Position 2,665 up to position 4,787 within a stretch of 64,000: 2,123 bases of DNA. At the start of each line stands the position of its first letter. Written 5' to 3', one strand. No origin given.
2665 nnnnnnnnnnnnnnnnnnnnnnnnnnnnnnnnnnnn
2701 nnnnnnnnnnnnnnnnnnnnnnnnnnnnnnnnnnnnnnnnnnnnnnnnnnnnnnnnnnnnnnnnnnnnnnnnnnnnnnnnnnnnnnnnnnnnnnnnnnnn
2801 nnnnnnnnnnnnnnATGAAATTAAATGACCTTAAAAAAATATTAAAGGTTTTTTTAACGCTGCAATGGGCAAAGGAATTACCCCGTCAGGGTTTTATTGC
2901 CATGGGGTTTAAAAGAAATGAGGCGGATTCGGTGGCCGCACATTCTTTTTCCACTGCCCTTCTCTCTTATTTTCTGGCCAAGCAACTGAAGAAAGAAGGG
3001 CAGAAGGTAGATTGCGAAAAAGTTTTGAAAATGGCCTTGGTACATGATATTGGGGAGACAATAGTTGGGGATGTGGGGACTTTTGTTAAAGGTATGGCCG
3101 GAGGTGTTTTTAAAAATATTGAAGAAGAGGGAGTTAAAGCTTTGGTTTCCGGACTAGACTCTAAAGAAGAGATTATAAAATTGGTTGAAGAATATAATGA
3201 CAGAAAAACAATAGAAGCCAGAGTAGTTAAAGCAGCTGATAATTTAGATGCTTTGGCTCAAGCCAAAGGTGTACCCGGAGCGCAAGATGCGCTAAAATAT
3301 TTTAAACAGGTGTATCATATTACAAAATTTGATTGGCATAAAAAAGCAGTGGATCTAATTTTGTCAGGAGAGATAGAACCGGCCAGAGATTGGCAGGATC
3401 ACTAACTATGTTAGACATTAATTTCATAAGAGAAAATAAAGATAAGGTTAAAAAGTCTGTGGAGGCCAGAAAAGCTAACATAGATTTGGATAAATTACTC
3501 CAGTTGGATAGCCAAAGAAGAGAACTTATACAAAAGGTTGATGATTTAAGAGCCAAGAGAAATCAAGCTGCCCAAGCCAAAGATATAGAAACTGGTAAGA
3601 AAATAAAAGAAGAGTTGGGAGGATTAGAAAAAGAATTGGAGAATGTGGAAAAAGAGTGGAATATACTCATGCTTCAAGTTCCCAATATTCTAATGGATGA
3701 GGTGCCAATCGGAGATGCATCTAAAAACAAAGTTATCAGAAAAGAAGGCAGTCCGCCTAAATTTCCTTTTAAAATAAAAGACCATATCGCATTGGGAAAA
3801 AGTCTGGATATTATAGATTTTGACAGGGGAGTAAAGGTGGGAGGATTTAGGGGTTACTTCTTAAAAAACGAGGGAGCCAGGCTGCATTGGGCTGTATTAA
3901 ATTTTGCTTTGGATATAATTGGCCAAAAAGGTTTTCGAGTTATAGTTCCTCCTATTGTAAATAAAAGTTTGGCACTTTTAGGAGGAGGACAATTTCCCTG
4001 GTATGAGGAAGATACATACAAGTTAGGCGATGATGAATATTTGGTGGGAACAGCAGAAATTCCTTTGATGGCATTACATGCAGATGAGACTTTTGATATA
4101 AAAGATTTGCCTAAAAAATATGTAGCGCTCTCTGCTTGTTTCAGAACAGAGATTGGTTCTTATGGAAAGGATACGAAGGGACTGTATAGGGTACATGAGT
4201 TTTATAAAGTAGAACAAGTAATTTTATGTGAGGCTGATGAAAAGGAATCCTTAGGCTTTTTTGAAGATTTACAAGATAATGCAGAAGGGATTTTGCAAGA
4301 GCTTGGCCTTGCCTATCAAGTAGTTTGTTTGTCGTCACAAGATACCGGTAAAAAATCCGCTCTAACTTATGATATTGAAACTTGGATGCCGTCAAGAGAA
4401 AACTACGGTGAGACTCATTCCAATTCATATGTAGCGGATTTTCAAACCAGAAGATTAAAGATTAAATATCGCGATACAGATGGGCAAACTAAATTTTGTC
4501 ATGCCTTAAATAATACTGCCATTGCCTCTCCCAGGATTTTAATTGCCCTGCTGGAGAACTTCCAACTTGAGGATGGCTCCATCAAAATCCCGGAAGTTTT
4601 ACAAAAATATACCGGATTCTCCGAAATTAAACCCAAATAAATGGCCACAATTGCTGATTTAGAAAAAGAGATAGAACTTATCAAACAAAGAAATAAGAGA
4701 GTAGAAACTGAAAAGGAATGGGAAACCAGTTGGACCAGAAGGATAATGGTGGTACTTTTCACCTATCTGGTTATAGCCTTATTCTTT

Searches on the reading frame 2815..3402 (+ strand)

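Call 64: search_protein_families(library=pfam, proteins=[window:2815-3402:+], max_evalue=0.1)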
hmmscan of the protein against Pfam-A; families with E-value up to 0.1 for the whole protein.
window:2815-3402:+ (196 aa): 4 families
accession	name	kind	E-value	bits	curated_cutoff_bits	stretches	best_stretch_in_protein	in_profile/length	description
PF13023.12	HD_3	-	3.6e-26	92.5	22.5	1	20-176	5-159/165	HD domain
PF12917.13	YfbR-like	-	2.2e-17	63.7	25.9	1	35-150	21-141/182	5'-deoxynucleotidase YfbR-like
PF01966.28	HD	-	2.3e-13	50.9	22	1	40-146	1-115/116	HD domain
PF08668.18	HDOD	-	0.0038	17.2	22.9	1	35-85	90-136/196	HDOD domain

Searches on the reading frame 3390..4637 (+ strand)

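Call 62: search_protein_families(library=pfam, proteins=[window:3390-4637:+], max_evalue=0.001)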
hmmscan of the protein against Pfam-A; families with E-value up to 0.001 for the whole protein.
window:3390-4637:+ (416 aa): 2 families
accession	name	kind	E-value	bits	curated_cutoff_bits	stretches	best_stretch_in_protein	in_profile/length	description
PF00587.30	tRNA-synt_2b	-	1.8e-27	97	29.3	1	213-391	8-179/179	tRNA synthetase class II core domain (G, H, P, S and T)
PF02403.27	Seryl_tRNA_N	-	5.5e-19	68.8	28.2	1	7-100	1-107/108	Seryl-tRNA synthetase N-terminal domain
